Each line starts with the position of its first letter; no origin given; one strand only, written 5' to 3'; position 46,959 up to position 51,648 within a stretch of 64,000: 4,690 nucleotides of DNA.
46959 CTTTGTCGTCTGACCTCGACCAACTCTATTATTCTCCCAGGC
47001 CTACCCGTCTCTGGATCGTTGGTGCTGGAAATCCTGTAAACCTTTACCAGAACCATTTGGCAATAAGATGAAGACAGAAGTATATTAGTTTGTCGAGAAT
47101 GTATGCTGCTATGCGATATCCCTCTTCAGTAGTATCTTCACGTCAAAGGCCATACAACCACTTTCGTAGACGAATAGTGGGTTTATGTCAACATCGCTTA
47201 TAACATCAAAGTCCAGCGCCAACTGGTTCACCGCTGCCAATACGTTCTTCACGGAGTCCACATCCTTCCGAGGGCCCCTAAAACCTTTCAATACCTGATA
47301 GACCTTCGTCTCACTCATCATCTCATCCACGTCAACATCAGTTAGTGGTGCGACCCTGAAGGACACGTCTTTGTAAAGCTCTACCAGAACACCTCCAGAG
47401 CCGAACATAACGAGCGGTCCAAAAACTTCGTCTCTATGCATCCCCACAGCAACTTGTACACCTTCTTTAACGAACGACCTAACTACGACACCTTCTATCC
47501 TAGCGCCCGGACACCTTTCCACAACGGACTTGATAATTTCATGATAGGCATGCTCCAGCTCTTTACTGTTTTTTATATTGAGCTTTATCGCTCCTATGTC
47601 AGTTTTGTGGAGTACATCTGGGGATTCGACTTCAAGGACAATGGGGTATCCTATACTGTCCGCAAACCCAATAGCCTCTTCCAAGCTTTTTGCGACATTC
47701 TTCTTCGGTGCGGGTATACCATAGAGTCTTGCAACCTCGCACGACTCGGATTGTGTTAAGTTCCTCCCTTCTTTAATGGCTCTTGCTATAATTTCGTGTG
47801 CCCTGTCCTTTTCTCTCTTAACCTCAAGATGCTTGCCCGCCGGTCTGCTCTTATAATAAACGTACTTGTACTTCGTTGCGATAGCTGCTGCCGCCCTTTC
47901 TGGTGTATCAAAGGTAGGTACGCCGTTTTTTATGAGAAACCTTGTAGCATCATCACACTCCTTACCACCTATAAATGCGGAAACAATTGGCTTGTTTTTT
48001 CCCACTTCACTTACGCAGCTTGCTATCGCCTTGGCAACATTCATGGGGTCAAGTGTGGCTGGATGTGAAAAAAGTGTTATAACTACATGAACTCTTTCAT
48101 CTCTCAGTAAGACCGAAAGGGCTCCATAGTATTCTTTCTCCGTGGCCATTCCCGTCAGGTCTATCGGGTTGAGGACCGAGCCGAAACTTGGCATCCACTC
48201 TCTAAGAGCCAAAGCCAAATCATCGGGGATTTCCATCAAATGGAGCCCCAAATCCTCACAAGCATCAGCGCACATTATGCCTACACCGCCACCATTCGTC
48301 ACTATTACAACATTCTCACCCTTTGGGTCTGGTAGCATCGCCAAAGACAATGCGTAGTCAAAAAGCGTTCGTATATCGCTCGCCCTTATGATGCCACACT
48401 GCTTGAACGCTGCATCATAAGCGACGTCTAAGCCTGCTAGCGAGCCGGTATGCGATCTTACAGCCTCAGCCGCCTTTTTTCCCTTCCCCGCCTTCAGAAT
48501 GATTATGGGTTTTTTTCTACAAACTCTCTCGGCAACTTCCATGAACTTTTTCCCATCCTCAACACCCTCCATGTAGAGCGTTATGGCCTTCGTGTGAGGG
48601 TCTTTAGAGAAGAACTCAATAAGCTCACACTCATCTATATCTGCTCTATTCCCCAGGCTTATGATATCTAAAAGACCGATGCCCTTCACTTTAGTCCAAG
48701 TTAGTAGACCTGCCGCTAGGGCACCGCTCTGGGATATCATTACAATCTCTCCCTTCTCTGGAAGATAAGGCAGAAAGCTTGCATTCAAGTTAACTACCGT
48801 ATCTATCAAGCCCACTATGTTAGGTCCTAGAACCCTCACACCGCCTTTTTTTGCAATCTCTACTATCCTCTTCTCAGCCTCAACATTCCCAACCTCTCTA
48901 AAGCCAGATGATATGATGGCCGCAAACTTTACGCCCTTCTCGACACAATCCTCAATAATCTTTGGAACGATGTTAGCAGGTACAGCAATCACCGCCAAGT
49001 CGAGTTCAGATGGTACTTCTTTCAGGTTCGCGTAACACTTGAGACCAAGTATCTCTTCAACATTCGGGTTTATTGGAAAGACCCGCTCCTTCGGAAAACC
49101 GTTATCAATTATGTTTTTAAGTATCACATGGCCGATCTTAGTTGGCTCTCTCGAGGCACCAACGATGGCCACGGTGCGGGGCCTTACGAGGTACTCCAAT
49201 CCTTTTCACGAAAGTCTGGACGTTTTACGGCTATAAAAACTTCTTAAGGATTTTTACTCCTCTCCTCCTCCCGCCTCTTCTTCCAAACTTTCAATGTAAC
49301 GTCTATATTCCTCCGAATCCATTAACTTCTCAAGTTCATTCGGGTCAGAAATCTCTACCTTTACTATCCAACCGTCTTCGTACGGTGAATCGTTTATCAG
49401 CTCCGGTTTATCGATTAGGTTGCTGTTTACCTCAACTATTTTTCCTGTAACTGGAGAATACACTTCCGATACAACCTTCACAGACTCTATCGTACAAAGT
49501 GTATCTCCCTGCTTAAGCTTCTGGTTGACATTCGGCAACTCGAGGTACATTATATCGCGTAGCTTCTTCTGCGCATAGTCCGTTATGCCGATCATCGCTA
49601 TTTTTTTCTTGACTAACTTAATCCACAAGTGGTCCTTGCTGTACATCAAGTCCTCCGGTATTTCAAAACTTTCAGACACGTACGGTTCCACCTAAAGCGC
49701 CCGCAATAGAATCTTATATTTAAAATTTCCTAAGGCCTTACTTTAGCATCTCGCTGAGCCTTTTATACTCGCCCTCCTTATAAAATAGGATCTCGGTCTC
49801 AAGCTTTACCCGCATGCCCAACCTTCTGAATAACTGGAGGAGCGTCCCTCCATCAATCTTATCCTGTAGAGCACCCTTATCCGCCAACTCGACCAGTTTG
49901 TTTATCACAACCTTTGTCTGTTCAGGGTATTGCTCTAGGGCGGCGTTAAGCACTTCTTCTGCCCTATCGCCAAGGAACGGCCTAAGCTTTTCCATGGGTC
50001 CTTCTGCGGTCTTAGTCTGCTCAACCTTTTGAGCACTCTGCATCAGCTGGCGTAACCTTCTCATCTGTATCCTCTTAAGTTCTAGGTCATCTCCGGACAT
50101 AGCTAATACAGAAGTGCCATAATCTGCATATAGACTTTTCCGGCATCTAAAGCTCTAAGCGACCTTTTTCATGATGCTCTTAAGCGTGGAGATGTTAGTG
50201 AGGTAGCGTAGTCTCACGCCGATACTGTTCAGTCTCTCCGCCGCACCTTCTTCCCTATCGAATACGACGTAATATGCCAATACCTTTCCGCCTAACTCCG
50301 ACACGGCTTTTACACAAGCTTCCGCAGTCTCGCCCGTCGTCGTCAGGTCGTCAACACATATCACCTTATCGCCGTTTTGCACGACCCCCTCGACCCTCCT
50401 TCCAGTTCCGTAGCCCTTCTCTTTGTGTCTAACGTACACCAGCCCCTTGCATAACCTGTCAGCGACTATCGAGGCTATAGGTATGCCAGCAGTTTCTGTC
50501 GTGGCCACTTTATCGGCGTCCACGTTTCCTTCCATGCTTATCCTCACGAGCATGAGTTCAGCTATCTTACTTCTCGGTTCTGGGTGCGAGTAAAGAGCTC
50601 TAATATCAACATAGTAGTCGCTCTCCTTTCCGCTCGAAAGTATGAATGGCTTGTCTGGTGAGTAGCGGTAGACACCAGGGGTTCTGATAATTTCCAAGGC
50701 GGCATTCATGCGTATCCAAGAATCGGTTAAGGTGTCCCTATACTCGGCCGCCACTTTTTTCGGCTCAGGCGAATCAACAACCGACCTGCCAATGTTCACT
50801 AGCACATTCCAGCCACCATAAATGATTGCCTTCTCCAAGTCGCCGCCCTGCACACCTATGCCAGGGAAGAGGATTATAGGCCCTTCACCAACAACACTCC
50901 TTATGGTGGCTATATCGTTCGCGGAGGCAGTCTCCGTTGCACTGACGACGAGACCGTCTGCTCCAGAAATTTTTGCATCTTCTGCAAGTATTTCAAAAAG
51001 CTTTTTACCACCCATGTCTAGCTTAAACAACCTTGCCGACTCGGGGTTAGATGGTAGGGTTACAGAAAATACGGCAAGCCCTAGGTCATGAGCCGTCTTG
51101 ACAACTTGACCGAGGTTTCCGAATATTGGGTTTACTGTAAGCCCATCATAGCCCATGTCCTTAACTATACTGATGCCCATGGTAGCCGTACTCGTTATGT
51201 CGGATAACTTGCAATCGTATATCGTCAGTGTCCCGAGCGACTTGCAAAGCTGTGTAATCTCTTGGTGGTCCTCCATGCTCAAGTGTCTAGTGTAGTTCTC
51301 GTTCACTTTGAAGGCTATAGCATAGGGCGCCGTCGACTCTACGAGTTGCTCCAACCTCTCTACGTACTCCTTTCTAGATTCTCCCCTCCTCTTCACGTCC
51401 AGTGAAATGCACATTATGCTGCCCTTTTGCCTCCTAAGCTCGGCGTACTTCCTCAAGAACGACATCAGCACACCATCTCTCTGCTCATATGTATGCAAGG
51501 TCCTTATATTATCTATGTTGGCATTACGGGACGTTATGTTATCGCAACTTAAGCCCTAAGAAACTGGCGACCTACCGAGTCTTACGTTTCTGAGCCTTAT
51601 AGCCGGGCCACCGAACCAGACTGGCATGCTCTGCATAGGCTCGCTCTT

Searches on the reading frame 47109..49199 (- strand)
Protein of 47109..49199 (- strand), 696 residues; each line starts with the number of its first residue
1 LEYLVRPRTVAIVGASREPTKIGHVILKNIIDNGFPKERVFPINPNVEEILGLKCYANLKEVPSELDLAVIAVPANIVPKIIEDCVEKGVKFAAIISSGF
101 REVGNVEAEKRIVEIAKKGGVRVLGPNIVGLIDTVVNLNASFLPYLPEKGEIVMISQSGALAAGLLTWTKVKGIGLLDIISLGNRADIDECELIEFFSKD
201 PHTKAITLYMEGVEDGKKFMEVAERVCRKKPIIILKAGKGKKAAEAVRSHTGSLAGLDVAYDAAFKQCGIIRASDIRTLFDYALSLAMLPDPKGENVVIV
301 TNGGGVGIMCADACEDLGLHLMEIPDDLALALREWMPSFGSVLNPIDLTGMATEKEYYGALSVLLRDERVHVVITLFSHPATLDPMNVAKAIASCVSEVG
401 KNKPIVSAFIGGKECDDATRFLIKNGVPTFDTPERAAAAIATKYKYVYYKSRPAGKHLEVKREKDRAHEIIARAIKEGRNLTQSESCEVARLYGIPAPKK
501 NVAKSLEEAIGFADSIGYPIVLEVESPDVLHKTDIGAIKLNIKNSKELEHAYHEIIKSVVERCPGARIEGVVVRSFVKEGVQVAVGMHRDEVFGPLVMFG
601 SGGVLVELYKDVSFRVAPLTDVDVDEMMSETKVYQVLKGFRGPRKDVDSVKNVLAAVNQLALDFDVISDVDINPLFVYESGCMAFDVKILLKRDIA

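Call 90: search_protein_families(library=pfam, proteins=[window:47109-49199:-], max_evalue=0.00001)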
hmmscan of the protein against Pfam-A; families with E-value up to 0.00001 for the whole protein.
window:47109-49199:- (696 aa): 5 families
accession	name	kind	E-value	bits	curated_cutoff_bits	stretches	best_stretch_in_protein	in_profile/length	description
PF13549.11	ATP-grasp_5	-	1e-72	244.5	27.6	1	476-690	4-220/221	ATP-grasp domain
PF13607.11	Succ_CoA_lig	-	6.2e-51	172.2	27.4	1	149-283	1-135/138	Succinyl-CoA ligase like flavodoxin domain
PF19045.5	Ligase_CoA_2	-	1.3e-27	97.2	23.7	1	297-447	1-155/162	Ligase-CoA domain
PF13380.12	CoA_binding_2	-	8.2e-24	84.7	22.8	1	8-130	1-112/116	CoA binding domain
PF02629.25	CoA_binding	-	8.1e-16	59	22.3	1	8-99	4-97/97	CoA binding domain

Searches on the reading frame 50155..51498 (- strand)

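Call 90: search_protein_families(library=pfam, proteins=[window:50155-51498:-], max_evalue=0.00001)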
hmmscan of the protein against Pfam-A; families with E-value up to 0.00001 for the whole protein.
window:50155-51498:- (447 aa): 2 families
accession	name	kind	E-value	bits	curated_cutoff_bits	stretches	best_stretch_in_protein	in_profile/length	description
PF00215.30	OMPdecase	-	5.9e-19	69.3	27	1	29-253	3-221/221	Orotidine 5'-phosphate decarboxylase / HUMPS family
PF00156.33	Pribosyltran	-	5.7e-09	35.9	26.3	1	302-422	5-133/158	Phosphoribosyl transferase domain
